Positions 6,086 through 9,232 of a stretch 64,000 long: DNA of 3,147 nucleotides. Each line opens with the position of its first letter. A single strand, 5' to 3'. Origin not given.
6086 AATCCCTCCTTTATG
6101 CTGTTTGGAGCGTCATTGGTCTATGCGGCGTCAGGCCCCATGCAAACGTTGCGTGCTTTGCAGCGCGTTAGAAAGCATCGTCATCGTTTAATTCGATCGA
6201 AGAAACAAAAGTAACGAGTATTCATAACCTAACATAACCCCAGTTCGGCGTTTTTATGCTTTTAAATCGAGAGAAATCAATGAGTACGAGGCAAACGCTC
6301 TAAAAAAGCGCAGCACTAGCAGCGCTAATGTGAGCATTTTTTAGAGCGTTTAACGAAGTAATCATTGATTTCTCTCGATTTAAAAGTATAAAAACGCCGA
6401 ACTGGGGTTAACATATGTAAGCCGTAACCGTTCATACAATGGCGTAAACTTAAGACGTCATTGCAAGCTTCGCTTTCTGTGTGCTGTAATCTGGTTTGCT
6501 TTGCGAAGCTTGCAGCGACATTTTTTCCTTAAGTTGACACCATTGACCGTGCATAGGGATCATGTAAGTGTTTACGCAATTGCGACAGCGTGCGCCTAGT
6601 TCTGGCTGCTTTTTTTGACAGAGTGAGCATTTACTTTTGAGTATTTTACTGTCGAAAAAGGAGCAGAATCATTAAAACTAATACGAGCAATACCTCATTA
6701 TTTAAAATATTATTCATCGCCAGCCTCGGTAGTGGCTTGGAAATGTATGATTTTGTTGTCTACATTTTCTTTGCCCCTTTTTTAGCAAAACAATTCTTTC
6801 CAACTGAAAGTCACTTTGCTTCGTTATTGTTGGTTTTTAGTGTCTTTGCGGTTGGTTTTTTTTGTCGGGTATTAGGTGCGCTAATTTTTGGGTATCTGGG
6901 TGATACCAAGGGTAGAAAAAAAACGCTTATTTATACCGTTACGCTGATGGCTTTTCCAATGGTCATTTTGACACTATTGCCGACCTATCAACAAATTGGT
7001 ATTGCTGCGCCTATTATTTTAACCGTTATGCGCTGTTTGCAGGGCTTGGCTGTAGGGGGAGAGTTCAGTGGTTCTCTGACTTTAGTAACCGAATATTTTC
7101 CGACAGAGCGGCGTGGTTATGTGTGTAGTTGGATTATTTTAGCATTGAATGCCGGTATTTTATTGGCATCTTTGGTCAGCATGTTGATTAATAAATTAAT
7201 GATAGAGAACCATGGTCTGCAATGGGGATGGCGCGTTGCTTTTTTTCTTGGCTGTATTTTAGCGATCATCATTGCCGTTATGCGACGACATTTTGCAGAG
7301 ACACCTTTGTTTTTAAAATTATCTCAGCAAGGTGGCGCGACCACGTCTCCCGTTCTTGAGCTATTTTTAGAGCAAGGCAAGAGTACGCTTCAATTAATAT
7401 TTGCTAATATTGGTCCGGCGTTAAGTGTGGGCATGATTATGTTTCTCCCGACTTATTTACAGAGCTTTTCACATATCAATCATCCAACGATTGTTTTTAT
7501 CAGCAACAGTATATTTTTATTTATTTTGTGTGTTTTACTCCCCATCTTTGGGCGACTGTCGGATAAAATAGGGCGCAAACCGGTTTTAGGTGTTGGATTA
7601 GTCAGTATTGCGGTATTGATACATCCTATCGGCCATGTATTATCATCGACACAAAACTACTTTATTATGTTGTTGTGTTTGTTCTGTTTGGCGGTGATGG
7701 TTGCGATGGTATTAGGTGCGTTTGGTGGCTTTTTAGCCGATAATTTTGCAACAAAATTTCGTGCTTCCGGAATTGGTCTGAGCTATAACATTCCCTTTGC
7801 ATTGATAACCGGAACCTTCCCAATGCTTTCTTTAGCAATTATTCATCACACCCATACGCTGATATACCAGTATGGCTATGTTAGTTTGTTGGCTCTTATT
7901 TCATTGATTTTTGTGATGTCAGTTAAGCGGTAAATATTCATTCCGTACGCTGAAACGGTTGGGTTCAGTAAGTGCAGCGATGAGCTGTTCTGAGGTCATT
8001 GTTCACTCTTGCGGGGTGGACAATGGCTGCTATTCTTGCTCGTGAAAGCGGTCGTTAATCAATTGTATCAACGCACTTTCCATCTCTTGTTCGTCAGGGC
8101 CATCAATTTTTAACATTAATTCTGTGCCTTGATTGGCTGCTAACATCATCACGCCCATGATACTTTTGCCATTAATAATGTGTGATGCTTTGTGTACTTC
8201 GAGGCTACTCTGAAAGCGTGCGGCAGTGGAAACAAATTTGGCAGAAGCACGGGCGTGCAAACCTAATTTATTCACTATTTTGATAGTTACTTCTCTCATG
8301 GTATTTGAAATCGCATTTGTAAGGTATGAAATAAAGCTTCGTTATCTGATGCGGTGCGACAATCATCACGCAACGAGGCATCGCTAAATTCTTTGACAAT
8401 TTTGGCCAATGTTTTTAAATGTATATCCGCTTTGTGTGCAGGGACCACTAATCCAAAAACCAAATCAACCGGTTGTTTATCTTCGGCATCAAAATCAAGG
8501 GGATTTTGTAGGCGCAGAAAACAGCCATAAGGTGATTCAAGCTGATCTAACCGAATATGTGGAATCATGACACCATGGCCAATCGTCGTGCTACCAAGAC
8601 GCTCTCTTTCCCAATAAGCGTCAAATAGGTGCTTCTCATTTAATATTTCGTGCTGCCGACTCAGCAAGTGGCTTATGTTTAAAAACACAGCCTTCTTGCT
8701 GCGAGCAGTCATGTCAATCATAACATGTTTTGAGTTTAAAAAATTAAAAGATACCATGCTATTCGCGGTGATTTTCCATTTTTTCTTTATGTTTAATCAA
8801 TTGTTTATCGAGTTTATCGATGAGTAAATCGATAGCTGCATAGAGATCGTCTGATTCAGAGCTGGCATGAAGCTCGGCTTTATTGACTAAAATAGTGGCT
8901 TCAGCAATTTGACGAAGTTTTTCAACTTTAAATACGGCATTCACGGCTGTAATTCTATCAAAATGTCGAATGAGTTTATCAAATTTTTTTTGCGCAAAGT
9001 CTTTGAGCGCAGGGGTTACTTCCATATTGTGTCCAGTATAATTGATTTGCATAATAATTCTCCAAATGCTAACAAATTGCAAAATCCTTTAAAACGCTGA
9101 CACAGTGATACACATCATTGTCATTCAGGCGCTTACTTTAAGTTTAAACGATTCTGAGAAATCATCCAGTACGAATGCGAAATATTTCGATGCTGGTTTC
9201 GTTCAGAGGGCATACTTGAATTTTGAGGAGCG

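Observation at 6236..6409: Recently active 175-bp MITE (family A): four near-identical copies, each with a different 5-bp target-site duplication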

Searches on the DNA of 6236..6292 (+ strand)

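Call 29: search_dna_similar(query=window:6236-6292:+, collection=plasmids, mode=distant, max_evalue=10, max_rows=30)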
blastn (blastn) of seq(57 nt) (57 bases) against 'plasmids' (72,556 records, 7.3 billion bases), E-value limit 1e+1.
Records with a match: 32; places in all: 33; records where one place covers at least 80% of the query: 0.
Best place of each record, by identity: >=99% 1; 95-99% 2; 90-95% 20; 80-90% 9.
By first word of the organism name: Bacillus 19; Acinetobacter 9; Thermoanaerobacterium 2; Weissella 1; Priestia 1.
By predicted mobility (MOB-suite, as given by PLSDB): conjugative 16; mobilizable 10; non-mobilizable 6.
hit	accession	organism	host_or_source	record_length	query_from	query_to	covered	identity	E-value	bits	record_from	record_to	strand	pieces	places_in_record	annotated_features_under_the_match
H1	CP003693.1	Bacillus thuringiensis MC28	-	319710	15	57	75%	84.1%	3e-2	43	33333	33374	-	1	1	none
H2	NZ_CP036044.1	Bacillus mycoides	cell culture,soil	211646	15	57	75%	84.1%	3e-2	43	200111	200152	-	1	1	none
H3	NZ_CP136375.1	Bacillus mycoides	whole organism,soil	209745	15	57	75%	81.8%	1e+0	38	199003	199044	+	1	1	none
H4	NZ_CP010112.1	Bacillus thuringiensis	soil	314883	15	54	70%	85.4%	9e-2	42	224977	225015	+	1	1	none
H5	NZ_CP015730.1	Bacillus cereus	sludge of an anaerobic digestion reactor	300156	15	54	70%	85.4%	9e-2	42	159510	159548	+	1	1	none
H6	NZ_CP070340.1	Bacillus cereus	Bombyx mori,whole organism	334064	15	54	70%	85.4%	9e-2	42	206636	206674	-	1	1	none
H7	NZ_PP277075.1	Bacillus cereus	-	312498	15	54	70%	85.4%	9e-2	42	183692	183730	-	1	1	none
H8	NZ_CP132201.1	Bacillus thuringiensis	Coprinus comatus,whole organism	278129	15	54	70%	85.4%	9e-2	42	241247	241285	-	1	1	none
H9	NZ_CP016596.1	Bacillus cereus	cell culture,Korean fermented food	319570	24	54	54%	90.3%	9e-2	41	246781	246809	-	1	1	none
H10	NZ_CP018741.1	Bacillus cereus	Salad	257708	24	54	54%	90.3%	9e-2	41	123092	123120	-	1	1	none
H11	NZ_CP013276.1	Bacillus thuringiensis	Vectobac,bacterial clone,Commercial ...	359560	24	54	54%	90.3%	9e-2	41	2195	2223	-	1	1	none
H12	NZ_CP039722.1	Bacillus thuringiensis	whole organism,soil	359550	24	54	54%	90.3%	9e-2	41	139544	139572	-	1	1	none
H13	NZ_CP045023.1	Bacillus thuringiensis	whole organism,soil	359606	24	54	54%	90.3%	9e-2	41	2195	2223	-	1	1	none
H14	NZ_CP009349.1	Bacillus thuringiensis HD1002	Sewage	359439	24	54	54%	90.3%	9e-2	41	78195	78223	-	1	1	none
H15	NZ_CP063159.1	Bacillus cereus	-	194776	24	54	54%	90.3%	9e-2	41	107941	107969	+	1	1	none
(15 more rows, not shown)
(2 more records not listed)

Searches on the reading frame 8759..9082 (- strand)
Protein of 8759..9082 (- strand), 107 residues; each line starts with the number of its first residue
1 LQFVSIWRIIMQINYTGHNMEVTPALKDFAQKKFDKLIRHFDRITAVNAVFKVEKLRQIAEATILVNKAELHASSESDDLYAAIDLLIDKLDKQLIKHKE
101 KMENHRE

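Call 38: search_protein_families(library=pfam, max_evalue=0.00001, proteins=[window:8759-9082:-])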
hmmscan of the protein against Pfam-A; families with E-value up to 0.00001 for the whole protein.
window:8759-9082:- (107 aa): 1 family
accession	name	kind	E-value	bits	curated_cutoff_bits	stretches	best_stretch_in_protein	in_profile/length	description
PF02482.25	Ribosomal_S30AE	-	1.3e-26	93.6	23.7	1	13-102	1-87/88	Sigma 54 modulation protein / S30EA ribosomal protein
